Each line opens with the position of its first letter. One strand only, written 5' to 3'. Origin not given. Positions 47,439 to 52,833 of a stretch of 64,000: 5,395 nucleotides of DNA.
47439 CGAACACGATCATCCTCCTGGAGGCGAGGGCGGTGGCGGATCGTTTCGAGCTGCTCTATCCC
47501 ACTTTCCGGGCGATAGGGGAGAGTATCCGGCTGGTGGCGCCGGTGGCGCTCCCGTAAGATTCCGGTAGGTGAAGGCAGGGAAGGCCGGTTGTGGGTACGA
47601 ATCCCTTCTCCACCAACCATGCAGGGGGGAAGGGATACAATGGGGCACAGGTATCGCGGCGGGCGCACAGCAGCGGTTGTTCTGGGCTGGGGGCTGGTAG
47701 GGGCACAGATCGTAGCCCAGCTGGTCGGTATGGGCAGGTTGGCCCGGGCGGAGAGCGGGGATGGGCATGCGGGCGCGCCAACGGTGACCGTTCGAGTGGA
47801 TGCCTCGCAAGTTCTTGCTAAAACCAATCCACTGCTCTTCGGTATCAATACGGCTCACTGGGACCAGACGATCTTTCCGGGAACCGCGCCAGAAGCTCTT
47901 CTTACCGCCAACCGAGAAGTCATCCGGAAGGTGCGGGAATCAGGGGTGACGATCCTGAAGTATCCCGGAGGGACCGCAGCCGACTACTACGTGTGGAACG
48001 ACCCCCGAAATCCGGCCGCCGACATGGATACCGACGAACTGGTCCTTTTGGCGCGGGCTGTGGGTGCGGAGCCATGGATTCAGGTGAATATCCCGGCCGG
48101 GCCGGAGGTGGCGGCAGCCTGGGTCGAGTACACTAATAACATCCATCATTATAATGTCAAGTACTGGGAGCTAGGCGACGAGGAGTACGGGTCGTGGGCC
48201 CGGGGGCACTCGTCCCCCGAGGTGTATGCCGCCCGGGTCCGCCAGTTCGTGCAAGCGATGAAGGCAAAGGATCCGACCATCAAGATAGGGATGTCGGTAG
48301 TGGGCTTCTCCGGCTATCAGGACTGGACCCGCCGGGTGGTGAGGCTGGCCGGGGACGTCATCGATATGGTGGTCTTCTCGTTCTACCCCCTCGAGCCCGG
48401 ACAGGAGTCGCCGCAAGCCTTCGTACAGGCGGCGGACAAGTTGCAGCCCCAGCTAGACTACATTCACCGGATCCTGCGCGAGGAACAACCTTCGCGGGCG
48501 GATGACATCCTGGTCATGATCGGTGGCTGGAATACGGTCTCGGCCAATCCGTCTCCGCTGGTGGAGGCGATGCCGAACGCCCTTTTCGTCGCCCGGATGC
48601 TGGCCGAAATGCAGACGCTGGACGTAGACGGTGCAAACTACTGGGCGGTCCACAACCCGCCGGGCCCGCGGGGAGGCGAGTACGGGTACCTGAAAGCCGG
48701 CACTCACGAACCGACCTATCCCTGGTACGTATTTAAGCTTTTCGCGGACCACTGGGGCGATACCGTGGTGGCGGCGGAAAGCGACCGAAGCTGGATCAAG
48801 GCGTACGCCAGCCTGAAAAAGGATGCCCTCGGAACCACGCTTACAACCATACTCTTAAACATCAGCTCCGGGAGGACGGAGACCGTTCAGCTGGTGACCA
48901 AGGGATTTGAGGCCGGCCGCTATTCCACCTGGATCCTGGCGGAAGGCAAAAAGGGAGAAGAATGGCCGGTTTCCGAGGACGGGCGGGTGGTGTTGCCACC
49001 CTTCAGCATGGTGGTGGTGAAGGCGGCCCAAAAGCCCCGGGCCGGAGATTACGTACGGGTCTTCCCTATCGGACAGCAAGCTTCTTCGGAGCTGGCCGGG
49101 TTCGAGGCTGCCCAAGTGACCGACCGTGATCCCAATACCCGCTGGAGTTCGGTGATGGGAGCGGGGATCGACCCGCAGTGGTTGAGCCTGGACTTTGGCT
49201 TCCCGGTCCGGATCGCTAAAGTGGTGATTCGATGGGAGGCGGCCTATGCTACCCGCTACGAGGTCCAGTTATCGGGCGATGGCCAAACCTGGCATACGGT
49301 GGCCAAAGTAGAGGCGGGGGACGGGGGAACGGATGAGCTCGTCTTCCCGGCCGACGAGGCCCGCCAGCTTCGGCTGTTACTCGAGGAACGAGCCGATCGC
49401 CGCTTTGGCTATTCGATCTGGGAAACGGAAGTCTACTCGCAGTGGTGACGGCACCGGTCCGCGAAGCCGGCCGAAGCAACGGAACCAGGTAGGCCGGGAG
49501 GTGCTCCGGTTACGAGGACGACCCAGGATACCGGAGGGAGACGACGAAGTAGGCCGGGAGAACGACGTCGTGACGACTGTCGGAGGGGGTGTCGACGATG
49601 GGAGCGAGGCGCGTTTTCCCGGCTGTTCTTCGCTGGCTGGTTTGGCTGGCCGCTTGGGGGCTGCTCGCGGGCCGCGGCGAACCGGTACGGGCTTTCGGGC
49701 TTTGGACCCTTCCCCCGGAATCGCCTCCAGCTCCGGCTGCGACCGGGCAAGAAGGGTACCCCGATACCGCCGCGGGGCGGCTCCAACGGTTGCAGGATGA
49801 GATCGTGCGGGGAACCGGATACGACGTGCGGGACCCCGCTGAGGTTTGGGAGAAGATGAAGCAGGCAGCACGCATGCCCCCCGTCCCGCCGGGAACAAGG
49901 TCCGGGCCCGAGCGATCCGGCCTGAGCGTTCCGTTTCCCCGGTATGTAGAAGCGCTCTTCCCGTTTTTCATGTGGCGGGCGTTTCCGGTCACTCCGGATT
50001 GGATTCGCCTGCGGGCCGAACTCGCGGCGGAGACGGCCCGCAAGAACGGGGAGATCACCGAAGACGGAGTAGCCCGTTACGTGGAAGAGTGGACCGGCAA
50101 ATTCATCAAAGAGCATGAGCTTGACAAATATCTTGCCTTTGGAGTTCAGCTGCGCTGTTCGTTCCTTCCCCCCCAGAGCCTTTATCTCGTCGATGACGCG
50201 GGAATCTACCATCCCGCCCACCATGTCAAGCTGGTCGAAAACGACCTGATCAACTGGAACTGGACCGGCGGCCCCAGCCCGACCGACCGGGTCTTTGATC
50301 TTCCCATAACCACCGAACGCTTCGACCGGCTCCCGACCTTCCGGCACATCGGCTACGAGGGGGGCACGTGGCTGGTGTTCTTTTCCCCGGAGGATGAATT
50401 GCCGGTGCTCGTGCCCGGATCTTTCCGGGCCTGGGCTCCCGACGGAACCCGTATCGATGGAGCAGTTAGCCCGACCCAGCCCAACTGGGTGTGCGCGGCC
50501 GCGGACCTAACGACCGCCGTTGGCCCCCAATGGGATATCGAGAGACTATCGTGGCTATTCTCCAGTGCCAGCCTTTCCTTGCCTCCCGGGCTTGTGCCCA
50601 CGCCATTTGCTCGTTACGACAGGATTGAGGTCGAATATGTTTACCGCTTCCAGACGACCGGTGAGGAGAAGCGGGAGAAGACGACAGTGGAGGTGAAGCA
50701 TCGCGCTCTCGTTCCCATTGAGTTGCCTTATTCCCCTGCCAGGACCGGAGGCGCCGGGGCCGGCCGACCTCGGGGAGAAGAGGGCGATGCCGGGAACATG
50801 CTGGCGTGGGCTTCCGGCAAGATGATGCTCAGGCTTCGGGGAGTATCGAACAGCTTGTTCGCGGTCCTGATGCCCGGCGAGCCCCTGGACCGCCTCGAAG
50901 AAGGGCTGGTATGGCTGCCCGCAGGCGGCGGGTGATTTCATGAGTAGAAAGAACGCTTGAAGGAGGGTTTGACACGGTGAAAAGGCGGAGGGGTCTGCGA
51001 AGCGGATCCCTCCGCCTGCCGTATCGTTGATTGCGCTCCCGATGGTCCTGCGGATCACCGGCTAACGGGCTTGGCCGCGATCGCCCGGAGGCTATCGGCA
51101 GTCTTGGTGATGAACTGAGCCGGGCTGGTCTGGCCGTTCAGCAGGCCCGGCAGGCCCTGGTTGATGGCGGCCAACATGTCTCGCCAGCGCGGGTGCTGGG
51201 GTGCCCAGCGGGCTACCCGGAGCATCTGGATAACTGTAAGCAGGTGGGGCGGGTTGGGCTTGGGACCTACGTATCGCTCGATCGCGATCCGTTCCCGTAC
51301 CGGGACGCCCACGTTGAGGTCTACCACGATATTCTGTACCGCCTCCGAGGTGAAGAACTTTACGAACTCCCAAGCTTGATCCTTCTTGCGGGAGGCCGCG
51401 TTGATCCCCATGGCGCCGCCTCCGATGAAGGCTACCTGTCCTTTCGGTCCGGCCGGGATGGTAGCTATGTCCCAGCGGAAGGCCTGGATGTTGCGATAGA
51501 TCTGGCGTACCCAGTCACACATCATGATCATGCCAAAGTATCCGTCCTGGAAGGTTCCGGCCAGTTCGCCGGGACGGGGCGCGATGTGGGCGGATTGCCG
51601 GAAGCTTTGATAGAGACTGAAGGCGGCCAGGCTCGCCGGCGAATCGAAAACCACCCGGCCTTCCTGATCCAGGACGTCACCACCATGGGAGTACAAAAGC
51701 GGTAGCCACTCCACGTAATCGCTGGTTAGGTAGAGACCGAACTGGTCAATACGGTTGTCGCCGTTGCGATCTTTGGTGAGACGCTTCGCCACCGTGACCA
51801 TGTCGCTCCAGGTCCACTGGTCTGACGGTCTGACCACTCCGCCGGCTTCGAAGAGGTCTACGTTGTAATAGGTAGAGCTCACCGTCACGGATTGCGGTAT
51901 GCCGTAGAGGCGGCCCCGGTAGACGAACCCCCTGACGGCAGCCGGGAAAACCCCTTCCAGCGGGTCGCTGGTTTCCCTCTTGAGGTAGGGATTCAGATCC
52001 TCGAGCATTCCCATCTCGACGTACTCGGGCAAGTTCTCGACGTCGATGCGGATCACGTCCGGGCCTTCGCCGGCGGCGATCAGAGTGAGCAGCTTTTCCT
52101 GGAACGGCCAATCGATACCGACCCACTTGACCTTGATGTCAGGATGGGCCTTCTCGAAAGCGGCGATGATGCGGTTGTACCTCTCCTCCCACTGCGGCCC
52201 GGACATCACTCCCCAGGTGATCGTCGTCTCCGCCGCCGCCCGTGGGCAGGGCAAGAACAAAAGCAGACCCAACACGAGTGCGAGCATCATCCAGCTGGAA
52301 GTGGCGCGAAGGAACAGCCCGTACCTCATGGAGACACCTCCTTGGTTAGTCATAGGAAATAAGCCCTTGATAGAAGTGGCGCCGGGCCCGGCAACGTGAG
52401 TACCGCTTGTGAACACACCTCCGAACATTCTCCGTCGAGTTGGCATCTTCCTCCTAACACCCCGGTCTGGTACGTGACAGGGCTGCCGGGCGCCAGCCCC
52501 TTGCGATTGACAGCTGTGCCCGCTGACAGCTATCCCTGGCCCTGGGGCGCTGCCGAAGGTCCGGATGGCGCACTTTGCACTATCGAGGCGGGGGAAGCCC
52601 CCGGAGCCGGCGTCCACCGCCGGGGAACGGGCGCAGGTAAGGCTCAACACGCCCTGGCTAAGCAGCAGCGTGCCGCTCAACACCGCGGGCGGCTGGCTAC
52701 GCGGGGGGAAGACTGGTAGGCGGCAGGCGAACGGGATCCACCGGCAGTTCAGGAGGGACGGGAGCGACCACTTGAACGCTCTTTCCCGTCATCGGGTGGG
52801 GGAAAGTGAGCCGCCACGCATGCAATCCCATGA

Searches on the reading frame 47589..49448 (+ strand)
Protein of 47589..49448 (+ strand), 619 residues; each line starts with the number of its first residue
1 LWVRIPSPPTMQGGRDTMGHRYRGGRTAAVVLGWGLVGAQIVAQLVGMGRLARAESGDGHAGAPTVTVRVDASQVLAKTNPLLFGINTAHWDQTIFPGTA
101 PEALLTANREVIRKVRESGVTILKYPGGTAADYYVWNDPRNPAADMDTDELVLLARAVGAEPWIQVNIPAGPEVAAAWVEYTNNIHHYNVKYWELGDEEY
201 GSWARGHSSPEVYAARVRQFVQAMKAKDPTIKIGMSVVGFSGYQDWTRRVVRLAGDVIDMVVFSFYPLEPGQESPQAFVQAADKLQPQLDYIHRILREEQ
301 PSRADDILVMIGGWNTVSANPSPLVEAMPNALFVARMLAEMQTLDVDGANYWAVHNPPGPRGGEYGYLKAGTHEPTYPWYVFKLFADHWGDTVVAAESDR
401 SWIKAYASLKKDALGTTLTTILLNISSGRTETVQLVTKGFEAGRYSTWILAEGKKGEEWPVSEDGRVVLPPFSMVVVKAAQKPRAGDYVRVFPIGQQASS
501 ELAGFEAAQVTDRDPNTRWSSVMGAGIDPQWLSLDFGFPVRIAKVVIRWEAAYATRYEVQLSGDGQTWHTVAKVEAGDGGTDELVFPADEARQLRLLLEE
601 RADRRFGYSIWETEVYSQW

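Call 67: search_protein_families(library=pfam, proteins=[window:47589-49448:+], max_evalue=0.00001)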
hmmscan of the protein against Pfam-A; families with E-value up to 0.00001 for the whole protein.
window:47589-49448:+ (619 aa): 2 families
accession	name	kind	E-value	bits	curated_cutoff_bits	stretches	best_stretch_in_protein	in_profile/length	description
PF00754.31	F5_F8_type_C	-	1.3e-16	61.3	28.2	1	498-604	4-118/127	F5/8 type C domain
PF22633.2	F5_F8_type_C_2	-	2.5e-16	60.5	27.8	1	510-596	2-91/91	NedA-like, galactose-binding domain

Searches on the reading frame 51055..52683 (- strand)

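Call 67: search_protein_families(library=pfam, proteins=[window:51055-52683:-], max_evalue=0.00001)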
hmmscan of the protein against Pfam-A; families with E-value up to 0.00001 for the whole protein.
window:51055-52683:- (542 aa): 2 families
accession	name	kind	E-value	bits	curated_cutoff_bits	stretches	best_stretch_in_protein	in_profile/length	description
PF01547.30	SBP_bac_1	-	5e-38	132.3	26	1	164-450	3-306/307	Bacterial extracellular solute-binding protein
PF13416.11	SBP_bac_8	-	5.2e-32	112.2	27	1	172-464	2-263/279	Bacterial extracellular solute-binding protein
